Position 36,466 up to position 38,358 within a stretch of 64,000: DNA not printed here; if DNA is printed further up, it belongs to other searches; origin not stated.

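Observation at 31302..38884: Six-gene hyf/hyc-like group-4 hydrogenase-related complex whose large subunit retains only 2 of 4 Ni-Fe cysteines and which lacks the NuoI/HycF-type ferredoxin subunit: probable Ehr-like complex of unknown function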

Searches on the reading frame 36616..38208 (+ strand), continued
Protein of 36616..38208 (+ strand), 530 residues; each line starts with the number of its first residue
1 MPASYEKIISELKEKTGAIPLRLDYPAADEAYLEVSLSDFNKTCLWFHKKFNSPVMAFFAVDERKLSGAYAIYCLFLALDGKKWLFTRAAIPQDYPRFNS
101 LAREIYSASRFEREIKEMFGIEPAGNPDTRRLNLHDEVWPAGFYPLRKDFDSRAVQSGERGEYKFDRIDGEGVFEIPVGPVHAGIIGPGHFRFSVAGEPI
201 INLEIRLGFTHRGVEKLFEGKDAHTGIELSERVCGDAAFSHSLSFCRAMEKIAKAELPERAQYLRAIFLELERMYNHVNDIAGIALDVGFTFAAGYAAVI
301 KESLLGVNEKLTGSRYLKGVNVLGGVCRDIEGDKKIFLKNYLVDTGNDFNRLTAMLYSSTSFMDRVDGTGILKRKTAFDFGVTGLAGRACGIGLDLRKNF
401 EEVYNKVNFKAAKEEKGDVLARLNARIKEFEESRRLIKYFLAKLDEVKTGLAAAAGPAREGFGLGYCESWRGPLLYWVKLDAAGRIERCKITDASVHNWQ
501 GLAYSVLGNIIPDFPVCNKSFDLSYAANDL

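Call 8: search_solved_structures(query=window:36616-38208:+, max_evalue=0.001, show_alignments=3)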
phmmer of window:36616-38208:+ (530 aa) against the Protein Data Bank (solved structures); distinct sequences matched with E-value up to 0.001: 110 (the best 60 are shown).
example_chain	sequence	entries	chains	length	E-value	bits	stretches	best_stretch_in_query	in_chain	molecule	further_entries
7z0s_E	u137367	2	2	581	1.1e-66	228.9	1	31-529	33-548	Formate hydrogenlyase subunit 5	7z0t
6cfw_L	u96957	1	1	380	7.3e-37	130.5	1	175-524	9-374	Membrane-bound hydrogenase subunit alpha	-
2fug_4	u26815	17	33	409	3.1e-35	125.1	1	173-445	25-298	NADH-quinone oxidoreductase chain 4 | NADH-QUINONE OXIDOREDUCTASE SUBUNIT 4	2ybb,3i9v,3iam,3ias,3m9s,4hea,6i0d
7q5y_B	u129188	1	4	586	2.6e-34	122.1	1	175-447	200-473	NADH-quinone oxidoreductase subunit C/D 2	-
6u8y_L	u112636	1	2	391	2.2e-31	112.4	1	173-441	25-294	NADH dehydrogenase subunit D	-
9iho_D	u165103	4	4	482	6e-31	110.9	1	150-439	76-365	NUCM (49 kDa) subunit of mitochondrial NADH:ubiquinone oxidoreductase (Complex I)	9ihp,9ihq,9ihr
7zm7_C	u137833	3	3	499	6.5e-27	97.6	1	163-444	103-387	NADH-ubiquinone oxidoreductase 49 kDa subunit-like protein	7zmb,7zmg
8ba0_D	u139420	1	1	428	9.6e-27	97.1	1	177-460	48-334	Complex I-49kD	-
8b9z_D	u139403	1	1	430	9.7e-27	97.1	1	177-460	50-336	Complex I-49kD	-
8esw_S2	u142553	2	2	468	1.2e-26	96.7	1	177-460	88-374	Complex I-49kD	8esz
7p61_C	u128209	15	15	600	5.9e-26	94.5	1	69-444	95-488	NADH-quinone oxidoreductase subunit C/D | NADH-quinone oxidoreductase subunit CD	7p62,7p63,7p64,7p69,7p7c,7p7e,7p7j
7awt_D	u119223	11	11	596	7e-26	94.2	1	69-444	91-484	NADH-quinone oxidoreductase subunit C/D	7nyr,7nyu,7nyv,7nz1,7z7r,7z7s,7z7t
9taj_C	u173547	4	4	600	7.2e-26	94.2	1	69-444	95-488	NADH-quinone oxidoreductase subunit C/D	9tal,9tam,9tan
6gcs_C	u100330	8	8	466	7.5e-26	94.1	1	173-439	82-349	49-KDA PROTEIN (NUCM) | Subunit NUCM of NADH:Ubiquinone Oxidoreductase (Complex I) | NUCM protein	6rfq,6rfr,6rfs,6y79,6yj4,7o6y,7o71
7arc_D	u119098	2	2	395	9e-26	93.9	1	174-444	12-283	ND7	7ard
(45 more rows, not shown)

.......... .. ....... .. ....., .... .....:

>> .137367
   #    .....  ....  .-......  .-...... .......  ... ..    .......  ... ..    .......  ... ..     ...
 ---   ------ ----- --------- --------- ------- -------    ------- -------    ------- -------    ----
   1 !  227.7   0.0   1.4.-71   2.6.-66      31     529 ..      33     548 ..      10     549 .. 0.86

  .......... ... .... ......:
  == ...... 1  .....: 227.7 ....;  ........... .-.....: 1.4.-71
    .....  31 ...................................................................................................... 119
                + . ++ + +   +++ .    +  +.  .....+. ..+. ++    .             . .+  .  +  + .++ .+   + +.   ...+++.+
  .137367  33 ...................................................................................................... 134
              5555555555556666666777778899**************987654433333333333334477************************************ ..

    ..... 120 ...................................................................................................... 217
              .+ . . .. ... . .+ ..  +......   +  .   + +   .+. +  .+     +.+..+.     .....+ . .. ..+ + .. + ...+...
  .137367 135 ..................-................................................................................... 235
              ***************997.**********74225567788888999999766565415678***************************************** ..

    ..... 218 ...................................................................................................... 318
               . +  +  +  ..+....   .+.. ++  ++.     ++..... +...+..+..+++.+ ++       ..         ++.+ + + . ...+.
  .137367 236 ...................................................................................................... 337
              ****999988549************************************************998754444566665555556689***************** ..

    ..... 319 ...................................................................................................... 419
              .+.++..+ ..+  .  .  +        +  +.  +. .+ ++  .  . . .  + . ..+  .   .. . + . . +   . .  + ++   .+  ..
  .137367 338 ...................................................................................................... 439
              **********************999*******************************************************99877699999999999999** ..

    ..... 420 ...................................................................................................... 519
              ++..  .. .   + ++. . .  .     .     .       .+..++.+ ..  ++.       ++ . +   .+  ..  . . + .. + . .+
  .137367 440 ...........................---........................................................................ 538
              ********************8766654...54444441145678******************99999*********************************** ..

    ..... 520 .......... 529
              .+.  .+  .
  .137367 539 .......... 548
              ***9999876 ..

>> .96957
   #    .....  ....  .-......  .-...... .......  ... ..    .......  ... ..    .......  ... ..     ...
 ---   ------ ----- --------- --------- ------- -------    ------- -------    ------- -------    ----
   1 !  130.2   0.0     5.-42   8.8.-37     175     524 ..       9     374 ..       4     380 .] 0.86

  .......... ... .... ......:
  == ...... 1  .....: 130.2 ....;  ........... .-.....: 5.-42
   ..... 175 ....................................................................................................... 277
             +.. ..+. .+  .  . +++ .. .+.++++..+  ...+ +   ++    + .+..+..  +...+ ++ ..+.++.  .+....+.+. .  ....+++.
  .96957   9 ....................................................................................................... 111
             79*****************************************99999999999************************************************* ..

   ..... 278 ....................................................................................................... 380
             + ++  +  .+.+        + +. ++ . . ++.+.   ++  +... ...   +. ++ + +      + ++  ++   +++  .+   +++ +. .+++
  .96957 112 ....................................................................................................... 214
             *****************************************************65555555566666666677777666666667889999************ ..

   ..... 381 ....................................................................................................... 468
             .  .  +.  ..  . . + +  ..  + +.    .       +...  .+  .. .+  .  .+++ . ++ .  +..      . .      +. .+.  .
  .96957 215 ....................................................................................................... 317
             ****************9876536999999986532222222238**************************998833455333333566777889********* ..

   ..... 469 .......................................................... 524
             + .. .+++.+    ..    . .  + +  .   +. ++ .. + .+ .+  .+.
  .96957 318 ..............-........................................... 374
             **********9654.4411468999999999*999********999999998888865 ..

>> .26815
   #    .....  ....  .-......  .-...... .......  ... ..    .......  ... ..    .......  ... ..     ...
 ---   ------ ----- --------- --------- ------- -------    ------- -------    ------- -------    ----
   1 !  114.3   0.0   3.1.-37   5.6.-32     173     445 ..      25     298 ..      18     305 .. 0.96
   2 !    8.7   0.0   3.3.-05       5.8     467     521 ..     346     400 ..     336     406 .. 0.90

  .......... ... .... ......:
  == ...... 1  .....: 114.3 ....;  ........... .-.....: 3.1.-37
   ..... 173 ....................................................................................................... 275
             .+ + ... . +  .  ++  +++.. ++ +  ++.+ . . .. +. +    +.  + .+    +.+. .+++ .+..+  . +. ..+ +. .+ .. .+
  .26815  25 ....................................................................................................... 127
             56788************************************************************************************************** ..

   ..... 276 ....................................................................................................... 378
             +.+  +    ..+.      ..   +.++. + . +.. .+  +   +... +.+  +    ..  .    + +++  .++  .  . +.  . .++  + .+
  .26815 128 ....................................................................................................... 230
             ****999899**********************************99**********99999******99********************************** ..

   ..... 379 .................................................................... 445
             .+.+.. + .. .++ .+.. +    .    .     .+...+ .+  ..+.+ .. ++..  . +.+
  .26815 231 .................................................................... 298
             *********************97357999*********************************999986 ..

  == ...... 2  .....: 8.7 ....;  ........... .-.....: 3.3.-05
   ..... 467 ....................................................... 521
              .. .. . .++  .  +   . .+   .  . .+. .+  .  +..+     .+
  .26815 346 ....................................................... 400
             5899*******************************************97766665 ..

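Call 19: find_encoding_contigs(protein=P0001, flank=10000, max_places=4)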
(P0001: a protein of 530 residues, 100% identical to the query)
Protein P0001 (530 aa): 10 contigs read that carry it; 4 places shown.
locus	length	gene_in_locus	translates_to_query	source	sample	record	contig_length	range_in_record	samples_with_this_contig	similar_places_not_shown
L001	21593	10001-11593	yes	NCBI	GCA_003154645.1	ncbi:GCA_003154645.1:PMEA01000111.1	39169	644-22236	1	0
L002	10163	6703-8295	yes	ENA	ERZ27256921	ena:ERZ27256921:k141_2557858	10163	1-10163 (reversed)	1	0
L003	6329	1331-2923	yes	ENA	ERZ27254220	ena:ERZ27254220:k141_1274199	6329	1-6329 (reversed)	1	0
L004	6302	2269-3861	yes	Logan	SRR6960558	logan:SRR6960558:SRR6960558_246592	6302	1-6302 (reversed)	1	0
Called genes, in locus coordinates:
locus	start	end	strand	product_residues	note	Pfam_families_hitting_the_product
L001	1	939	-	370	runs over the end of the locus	-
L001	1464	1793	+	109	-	PF01022:HTH_5, PF12840:HTH_20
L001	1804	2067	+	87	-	-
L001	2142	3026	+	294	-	PF14397:ATPgrasp_ST (faint)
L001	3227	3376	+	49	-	-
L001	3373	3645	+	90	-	-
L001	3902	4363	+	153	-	PF01471:PG_binding_1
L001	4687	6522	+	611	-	PF00662:Proton_antipo_N, PF00361:Proton_antipo_M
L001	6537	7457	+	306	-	PF00146:NADHdh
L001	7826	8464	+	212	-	-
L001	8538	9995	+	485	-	PF00361:Proton_antipo_M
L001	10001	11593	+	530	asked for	PF00329:Complex1_30kDa, PF00374:NiFeSe_Hases, PF00346:Complex1_49kDa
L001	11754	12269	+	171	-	PF01058:Oxidored_q6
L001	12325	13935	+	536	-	PF03924:CHASE, PF00512:HisKA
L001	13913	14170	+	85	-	PF02518:HATPase_c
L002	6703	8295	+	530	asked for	PF00329:Complex1_30kDa, PF00374:NiFeSe_Hases, PF00346:Complex1_49kDa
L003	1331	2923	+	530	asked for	PF00329:Complex1_30kDa, PF00374:NiFeSe_Hases, PF00346:Complex1_49kDa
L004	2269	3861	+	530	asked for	PF00329:Complex1_30kDa, PF00374:NiFeSe_Hases, PF00346:Complex1_49kDa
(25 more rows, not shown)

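Call 26: find_related_loci(query=window:36616-38208:+, collection=genome_contigs, flank=10000)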
Query window:36616-38208:+ (530 aa) in genome_contigs; peptide patterns used: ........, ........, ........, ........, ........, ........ (x = any residue, [..] = any of these).
125 stretches matched a pattern; 73 encode a relative of the query (tblastn E <= 1e-3); 73 distinct loci.
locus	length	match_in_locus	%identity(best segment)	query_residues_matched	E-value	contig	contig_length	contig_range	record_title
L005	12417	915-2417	63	29-530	0e+0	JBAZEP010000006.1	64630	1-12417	MAG: Candidatus Omnitrophota bacterium isolate SO_2017_LW3_129 NODE_897_length_64630_cov_5.327551_LW162_2017, whole geno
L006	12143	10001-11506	62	23-530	0e+0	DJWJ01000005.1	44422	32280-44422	MAG TPA_asm: Candidatus Omnitrophica bacterium UBA6233 UBA6233_contig_37509, whole genome shotgun sequence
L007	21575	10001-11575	59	5-530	0e+0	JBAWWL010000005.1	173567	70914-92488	MAG: Candidatus Omnitrophota bacterium isolate ELA036 MAG036_5, whole genome shotgun sequence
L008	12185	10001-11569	59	5-530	0e+0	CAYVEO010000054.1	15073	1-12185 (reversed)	MAG TPA_asm: uncultured Planctomycetia bacterium isolate SRP090828_co3_47 genome assembly, contig: NODE_670_length_15073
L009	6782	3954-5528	60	5-530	0e+0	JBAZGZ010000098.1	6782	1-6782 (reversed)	MAG: Candidatus Omnitrophota bacterium isolate SO_2017_LW3_58 NODE_39146_length_6782_cov_0.965440_LW162_2017, whole geno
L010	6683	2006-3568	61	7-530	0e+0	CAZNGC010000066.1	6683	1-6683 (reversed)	MAG TPA_asm: uncultured Planctomycetales bacterium isolate SRP167436_co1_192 genome assembly, contig: NODE_19269_length_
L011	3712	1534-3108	57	5-530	0e+0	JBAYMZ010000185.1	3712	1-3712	MAG: Candidatus Omnitrophota bacterium isolate SO_2016_LW1_52 scaffold47454_LW64-88_2016, whole genome shotgun sequence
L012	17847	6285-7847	59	8-530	0e+0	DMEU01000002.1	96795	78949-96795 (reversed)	MAG TPA_asm: Candidatus Omnitrophota bacterium isolate UBA9636 contig_1929, whole genome shotgun sequence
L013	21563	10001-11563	60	7-530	0e+0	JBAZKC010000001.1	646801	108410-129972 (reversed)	MAG: Candidatus Omnitrophota bacterium isolate SO_2017_LW4_134 scaffold_32_c1_LW137-91_2017, whole genome shotgun sequen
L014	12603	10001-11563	60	7-530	0e+0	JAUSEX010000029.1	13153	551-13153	MAG: Candidatus Omnitrophota bacterium isolate E14_maxbin.253 E14_k141_1290074, whole genome shotgun sequence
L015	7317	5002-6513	60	28-530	0e+0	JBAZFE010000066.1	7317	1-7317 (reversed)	MAG: Candidatus Omnitrophota bacterium isolate SO_2017_LW3_142 NODE_34708_length_7317_cov_2.294854_LW162_2017, whole gen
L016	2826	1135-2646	59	28-530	0e+0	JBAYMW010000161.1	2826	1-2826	MAG: Candidatus Omnitrophota bacterium isolate SO_2016_LW1_5 scaffold75681_LW64-88_2016, whole genome shotgun sequence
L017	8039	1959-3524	58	5-530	0e+0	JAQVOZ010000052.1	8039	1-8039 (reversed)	MAG: Candidatus Omnitrophota bacterium isolate STF1_192 NODE_31160_length_8039_cov_2.774014_Sandtown_F1, whole genome sh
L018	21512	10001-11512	60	29-530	0e+0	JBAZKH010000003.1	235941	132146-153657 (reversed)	MAG: Candidatus Omnitrophota bacterium isolate SO_2017_LW4_139 scaffold_150_c1_LW137-91_2017, whole genome shotgun seque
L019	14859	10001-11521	60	20-530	0e+0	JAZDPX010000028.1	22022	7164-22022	MAG: Candidatus Omnitrophota bacterium isolate MEGAHIT-group-0.9 k141_10083626, whole genome shotgun sequence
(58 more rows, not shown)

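Call 32: search_protein_representatives(protein=window:36616-38208:+)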
Query: 530 residues. Proteins with E-value up to 0.001 (for the whole library): 7191; up to 1e-10: 3757; up to 1e-30: 906. The best 150 are listed.
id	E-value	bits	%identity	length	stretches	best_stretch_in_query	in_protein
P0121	1.0e-184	631.6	55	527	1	21-530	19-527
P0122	1.2e-144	499.4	61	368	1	17-377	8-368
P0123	5.4e-135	467.5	45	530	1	9-530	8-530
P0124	6.6e-128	444.1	45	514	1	34-530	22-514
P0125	1.4e-127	443.0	56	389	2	10-316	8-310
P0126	2.9e-125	435.4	57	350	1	181-530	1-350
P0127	5.1e-124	431.3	44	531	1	37-529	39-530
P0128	8.6e-123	427.3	45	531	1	49-529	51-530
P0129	1.5e-119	416.6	44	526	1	57-530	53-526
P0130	5.7e-116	404.8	43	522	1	59-530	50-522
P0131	1.1e-113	397.2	41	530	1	29-530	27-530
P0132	2.5e-113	396.1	43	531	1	56-529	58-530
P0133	7.9e-113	394.4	40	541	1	28-530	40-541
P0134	1.7e-112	393.3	48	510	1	98-530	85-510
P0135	6.2e-112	391.4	43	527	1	58-530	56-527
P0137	1.4e-110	387.0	39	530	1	29-530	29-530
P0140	8.0e-109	381.2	41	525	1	49-529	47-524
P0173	1.5e-86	307.7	34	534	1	14-527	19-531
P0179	2.3e-83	297.1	41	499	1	169-529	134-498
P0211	2.4e-75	270.7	31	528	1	22-530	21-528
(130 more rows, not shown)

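Call 35: list_cluster_members(proteins=[P0132, P0137, P0140, P0123, P0127, P0131, P0179, P0129, P0173, P0211])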
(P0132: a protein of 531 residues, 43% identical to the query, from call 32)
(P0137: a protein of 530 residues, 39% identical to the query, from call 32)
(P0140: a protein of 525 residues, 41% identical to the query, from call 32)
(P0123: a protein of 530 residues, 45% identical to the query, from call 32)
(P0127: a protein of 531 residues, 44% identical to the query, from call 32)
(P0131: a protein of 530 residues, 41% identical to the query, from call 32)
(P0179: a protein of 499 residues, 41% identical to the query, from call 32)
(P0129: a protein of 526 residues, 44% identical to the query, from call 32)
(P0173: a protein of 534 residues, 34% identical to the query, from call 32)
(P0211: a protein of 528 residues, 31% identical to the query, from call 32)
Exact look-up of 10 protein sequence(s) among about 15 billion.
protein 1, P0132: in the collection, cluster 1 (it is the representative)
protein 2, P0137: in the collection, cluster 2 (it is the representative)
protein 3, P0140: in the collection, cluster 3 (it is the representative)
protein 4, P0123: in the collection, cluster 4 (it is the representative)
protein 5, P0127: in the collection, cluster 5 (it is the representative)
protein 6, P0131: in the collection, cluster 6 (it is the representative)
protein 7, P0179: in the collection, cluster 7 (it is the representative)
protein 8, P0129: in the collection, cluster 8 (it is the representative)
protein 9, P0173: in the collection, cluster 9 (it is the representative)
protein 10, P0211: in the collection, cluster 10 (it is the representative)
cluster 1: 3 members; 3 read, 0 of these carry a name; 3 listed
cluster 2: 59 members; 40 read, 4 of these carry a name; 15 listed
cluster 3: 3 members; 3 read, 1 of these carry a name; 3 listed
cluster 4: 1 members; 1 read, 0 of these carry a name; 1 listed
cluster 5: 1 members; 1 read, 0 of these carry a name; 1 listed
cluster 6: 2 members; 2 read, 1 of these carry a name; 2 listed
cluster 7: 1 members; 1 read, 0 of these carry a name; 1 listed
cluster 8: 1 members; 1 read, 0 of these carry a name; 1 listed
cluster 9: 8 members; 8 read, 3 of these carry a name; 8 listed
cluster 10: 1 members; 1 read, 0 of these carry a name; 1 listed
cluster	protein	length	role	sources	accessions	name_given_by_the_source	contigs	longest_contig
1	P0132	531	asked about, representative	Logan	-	-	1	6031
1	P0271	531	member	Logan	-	-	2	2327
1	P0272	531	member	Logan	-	-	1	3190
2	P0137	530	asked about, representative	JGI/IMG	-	-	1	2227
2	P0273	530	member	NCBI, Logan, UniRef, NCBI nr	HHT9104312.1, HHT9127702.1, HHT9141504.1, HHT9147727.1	MAG TPA: hydrogenase large subunit [Candidatus Wujingus californicus] | hydrogenase large subunit n=2 Tax=Candidatus Wujingus californicus TaxID=3367618 ... | NADH-quinone oxidoreductase subunit C [Planctomycetota bacterium]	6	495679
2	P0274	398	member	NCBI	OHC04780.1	MAG: NADH dehydrogenase, partial [Planctomycetes bacterium RIFCSPHIGHO2_12_39_6]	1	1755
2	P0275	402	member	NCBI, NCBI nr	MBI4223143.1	MAG: nickel-dependent hydrogenase large subunit, partial [Planctomycetes bacterium] | nickel-dependent hydrogenase large subunit [Planctomycetota bacterium]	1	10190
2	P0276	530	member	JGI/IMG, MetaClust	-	\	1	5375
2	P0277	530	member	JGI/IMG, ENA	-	-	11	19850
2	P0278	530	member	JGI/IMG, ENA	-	-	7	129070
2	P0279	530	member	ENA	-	-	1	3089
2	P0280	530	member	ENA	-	-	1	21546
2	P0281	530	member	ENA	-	-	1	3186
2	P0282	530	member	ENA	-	-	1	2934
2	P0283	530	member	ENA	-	-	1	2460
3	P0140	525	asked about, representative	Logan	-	-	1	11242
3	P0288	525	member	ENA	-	-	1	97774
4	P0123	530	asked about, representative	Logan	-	-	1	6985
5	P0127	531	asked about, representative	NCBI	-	-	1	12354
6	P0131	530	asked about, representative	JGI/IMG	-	Ni,Fe-hydrogenase III large subunit/Ni,Fe-hydrogenase III component G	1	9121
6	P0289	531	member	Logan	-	-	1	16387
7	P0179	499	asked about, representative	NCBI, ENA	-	-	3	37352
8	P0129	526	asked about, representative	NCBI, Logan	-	-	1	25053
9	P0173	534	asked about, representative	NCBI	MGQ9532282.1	MAG: hydrogenase large subunit [Desulfotomaculales bacterium]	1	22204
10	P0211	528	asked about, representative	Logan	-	-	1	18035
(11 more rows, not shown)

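Call 50: find_encoding_contigs(protein=P0137, flank=10000, max_places=2)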
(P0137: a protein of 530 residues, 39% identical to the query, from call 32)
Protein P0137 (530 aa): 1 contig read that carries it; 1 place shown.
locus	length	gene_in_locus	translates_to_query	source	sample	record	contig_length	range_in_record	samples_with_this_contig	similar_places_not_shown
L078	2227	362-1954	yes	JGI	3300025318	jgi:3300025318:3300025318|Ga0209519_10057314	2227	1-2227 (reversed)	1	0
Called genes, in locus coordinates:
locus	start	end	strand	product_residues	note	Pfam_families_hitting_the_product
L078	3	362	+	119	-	?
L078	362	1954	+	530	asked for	PF00329:Complex1_30kDa, PF00374:NiFeSe_Hases, PF00346:Complex1_49kDa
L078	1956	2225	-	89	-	?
